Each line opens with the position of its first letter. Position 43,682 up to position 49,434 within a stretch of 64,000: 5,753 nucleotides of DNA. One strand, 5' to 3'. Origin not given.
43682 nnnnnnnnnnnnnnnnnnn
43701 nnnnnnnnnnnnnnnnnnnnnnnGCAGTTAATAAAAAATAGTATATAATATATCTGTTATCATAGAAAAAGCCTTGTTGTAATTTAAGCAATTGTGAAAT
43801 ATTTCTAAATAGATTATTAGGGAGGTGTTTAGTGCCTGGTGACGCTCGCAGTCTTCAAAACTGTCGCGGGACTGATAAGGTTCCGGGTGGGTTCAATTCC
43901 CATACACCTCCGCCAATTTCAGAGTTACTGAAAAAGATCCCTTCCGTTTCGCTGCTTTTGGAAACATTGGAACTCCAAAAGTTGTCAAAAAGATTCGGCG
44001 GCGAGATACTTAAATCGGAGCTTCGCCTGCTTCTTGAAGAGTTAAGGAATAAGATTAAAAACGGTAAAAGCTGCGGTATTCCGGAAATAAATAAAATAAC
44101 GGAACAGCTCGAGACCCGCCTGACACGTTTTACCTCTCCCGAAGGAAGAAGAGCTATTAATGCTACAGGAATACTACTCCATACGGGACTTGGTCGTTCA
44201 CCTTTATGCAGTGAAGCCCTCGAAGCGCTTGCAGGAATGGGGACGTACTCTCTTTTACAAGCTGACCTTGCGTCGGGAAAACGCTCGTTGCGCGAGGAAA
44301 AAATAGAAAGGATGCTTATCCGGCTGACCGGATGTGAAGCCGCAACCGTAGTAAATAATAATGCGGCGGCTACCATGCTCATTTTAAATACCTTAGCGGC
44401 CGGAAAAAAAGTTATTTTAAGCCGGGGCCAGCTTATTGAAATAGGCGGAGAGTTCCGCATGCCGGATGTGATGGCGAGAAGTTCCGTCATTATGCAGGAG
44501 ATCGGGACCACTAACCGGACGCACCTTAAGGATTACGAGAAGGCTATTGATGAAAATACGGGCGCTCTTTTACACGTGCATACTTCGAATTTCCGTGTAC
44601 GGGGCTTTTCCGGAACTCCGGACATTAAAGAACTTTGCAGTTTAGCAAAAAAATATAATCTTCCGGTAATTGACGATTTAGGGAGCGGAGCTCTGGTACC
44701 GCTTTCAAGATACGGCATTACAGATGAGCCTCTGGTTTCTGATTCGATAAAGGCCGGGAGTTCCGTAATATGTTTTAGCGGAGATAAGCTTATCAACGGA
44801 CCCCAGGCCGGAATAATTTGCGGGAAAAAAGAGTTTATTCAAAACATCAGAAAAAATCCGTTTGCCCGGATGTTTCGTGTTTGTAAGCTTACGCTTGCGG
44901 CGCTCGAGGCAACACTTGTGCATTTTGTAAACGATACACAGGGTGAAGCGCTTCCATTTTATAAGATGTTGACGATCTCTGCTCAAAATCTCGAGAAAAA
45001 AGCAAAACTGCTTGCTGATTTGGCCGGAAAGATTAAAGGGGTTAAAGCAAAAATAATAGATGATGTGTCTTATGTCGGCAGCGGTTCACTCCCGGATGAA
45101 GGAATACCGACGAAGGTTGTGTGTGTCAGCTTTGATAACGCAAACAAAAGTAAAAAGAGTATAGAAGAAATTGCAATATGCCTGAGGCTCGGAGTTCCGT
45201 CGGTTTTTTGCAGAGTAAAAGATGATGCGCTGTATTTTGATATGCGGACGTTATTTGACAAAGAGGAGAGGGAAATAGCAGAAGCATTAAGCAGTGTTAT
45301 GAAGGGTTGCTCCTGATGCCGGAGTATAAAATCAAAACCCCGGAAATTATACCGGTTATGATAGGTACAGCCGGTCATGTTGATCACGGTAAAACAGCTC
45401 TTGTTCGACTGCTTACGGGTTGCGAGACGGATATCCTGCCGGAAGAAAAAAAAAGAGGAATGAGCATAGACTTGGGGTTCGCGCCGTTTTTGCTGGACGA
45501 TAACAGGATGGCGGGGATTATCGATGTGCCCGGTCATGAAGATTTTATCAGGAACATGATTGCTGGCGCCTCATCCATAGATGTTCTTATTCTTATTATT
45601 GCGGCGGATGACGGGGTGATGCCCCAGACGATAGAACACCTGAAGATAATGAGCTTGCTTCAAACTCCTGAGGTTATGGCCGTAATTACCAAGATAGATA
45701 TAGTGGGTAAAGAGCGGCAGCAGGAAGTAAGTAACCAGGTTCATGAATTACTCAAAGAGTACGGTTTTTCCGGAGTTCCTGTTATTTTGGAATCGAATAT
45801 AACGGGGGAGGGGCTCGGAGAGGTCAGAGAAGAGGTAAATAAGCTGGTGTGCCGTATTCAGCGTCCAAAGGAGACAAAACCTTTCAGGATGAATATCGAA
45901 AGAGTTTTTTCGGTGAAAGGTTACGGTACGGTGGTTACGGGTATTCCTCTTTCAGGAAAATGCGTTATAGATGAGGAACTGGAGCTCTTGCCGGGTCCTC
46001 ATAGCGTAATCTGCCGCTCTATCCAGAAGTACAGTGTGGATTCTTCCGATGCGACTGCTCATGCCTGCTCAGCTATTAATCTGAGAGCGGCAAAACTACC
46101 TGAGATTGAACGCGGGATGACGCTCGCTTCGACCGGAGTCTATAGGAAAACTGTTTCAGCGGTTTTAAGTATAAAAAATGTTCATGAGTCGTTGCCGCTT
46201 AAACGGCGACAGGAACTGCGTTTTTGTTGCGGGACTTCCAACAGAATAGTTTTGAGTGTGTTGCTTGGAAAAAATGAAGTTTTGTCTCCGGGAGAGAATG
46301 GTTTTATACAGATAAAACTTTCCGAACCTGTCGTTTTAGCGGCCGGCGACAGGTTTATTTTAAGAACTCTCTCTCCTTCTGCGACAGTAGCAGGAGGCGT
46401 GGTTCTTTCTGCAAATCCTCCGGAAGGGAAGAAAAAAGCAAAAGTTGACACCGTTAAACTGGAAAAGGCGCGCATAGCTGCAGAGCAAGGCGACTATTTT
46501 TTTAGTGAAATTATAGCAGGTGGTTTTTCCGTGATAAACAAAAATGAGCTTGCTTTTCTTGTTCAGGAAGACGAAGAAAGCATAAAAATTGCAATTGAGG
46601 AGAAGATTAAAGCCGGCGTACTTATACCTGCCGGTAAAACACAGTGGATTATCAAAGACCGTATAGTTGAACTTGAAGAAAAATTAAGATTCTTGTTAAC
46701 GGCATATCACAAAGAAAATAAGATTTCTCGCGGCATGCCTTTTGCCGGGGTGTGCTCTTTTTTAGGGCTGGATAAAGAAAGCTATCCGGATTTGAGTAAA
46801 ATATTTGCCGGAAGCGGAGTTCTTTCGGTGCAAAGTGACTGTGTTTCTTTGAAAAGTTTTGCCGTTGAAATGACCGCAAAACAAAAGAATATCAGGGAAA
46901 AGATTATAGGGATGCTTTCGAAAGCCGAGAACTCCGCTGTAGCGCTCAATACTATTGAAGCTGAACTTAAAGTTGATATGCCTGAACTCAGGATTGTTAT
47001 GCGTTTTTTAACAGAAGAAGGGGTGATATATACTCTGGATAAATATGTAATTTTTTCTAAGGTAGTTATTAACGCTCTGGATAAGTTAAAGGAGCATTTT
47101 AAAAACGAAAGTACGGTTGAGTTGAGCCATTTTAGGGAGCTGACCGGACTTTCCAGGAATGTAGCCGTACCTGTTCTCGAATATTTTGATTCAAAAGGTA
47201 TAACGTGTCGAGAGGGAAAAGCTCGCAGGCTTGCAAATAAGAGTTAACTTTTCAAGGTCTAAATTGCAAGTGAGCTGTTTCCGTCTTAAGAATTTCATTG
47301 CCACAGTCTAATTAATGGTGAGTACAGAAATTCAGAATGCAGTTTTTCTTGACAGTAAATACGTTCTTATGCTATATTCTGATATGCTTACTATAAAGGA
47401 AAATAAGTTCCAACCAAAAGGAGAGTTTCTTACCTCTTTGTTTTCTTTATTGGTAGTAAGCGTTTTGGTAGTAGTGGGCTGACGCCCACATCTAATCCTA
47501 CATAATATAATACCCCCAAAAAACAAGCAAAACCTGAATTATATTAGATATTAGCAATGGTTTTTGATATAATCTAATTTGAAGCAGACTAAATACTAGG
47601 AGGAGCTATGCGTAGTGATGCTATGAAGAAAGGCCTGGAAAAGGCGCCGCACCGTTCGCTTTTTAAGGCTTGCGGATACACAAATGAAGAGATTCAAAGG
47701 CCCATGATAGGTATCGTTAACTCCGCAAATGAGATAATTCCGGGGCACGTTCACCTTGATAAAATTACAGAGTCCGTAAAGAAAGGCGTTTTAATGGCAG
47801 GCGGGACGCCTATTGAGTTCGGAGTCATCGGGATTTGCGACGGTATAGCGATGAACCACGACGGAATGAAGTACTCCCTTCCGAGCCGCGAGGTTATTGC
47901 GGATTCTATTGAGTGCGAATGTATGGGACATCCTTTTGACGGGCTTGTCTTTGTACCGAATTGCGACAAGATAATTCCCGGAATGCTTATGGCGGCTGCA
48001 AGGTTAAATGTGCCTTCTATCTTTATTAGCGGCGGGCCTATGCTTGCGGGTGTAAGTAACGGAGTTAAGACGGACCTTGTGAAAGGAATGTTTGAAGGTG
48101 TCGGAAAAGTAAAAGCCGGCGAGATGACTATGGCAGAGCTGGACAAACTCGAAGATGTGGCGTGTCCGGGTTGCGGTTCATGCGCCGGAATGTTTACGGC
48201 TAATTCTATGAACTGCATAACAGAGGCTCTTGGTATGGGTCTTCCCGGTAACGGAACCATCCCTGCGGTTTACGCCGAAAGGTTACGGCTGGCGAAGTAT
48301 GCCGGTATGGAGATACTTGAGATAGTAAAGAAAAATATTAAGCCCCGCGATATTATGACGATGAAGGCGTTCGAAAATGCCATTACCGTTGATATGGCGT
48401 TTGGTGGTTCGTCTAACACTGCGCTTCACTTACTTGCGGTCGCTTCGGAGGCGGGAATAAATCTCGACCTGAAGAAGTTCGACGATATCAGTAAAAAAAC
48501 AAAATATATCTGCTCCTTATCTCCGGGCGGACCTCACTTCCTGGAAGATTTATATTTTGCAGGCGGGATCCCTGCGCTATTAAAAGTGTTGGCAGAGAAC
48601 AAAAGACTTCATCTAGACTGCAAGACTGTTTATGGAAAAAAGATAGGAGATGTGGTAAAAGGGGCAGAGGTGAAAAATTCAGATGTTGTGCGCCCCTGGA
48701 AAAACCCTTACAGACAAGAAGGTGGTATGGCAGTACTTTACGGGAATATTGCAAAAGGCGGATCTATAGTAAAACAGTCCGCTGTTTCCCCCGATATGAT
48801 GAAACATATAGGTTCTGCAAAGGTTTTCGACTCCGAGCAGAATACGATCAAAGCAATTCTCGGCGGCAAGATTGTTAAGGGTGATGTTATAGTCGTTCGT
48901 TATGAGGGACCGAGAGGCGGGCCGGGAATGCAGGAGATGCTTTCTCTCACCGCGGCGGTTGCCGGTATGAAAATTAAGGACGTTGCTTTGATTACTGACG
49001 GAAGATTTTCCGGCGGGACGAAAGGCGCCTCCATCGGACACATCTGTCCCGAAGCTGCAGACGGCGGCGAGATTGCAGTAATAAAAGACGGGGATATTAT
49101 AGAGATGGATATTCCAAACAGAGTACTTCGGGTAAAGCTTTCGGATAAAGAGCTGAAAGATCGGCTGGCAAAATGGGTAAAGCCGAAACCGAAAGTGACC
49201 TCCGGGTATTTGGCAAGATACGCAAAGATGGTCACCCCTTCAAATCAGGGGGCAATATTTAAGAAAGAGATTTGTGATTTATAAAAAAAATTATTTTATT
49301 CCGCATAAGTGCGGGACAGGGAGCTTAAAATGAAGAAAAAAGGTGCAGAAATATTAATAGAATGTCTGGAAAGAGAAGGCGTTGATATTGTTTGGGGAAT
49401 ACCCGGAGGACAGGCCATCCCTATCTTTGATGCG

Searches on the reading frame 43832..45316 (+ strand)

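Call 50: search_protein_families(library=ncbifam, proteins=[window:43832-45316:+], max_evalue=1e-10)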
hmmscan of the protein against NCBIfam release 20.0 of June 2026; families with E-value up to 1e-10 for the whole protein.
window:43832-45316:+ (494 aa): 3 families
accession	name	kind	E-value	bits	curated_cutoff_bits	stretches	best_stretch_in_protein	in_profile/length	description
TIGR00474.1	selA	equivalog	1.7e-152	508.5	267.9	1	33-487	1-454/455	L-seryl-tRNA(Sec) selenium transferase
TIGR01437.1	selA_rel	subfamily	7e-20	71.2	385.3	1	170-489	78-362/363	DgaE family pyridoxal phosphate-dependent ammonia lyase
NF047797.1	glminPNH3LysDgaE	equivalog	4.2e-12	45.7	600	1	188-382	98-276/367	D-glucosaminate-6-phosphate ammonia lyase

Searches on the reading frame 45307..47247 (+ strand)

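Call 50: search_protein_families(library=ncbifam, proteins=[window:45307-47247:+], max_evalue=1e-10)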
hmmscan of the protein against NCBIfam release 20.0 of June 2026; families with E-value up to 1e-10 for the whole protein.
window:45307-47247:+ (646 aa): 20 families
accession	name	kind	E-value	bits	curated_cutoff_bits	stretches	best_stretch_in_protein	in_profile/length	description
TIGR00475.1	selB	equivalog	4.1e-102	342.7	242.25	1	17-642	1-579/581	selenocysteine-specific translation elongation factor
NF000766.0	PRK00049.1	subfamily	5e-46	157.3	449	1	17-367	13-392/396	elongation factor Tu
NF009373.0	PRK12736.1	subfamily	2e-45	155.3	452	1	17-367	13-390/394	elongation factor Tu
NF009372.0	PRK12735.1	subfamily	2e-45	155.3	479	1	17-366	13-391/396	elongation factor Tu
TIGR00485.1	EF-Tu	equivalog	2.1e-43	148.6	522.4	1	17-366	13-389/394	elongation factor Tu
TIGR03680.1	eif2g_arch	equivalog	1.2e-36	126.9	514.5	2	66-230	80-252/407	translation initiation factor IF-2 subunit gamma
NF003077.0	PRK04000.1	equivalog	5.7e-36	124.6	315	2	67-231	85-257/412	translation initiation factor IF-2 subunit gamma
NF008969.0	PRK12317.1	subfamily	5.5e-34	117.5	502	1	42-274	61-308/426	elongation factor 1-alpha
TIGR00483.1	EF-1_alpha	equivalog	5.6e-25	87.7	540.1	1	42-271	61-306/427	translation elongation factor EF-1 subunit alpha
TIGR02034.1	CysN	subfamily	2.5e-22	79.5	336.1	1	42-279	56-302/406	sulfate adenylyltransferase, large subunit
NF003478.0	PRK05124.1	equivalog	6.7e-21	74.4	590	1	42-281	83-331/475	sulfate adenylyltransferase subunit CysN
NF004035.0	PRK05506.1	subfamily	7.7e-21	74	715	1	41-276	79-323/632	bifunctional sulfate adenylyltransferase subunit 1/adenylylsulfate kinase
TIGR00487.1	IF-2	equivalog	2.6e-19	69.4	424.4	1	16-175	87-243/587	translation initiation factor IF-2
NF009381.0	PRK12740.1-5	subfamily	4.8e-14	51.7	583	1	19-159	36-161/692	elongation factor G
NF003078.0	PRK04004.1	equivalog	1.2e-12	47.2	468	0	71-139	80-147/598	translation initiation factor IF-2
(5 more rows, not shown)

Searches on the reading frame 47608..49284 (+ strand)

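Call 50: search_protein_families(library=ncbifam, proteins=[window:47608-49284:+], max_evalue=1e-10)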
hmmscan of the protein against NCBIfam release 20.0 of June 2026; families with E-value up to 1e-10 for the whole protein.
window:47608-49284:+ (558 aa): 8 families
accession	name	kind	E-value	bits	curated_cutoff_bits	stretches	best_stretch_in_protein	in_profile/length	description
NF002068.0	PRK00911.1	subfamily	3.1e-241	801.7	644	1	1-553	5-557/559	dihydroxy-acid dehydratase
TIGR00110.1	ilvD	equivalog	1.3e-231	769.9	618.15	1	14-552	1-542/543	dihydroxy-acid dehydratase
NF009103.0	PRK12448.1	equivalog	1.7e-177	591.4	710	2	1-357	4-368/616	dihydroxy-acid dehydratase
NF004784.0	PRK06131.1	subfamily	1.6e-149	498.9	539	1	7-552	18-561/576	dihydroxy-acid dehydratase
NF009559.0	PRK13016.1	equivalog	2.3e-137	458.7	882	1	10-551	21-561/578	L-arabinonate dehydratase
NF009560.0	PRK13017.1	subfamily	3.8e-132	441.5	684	1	15-553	28-577/595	dihydroxy-acid dehydratase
TIGR01196.1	edd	equivalog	8.3e-80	268.7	708.25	1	29-526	62-571/601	phosphogluconate dehydratase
TIGR03432.1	yjhG_yagF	hypoth_equivalog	3.4e-66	223.6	808.15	2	46-350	82-388/640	YjhG/YagF family D-xylonate dehydratase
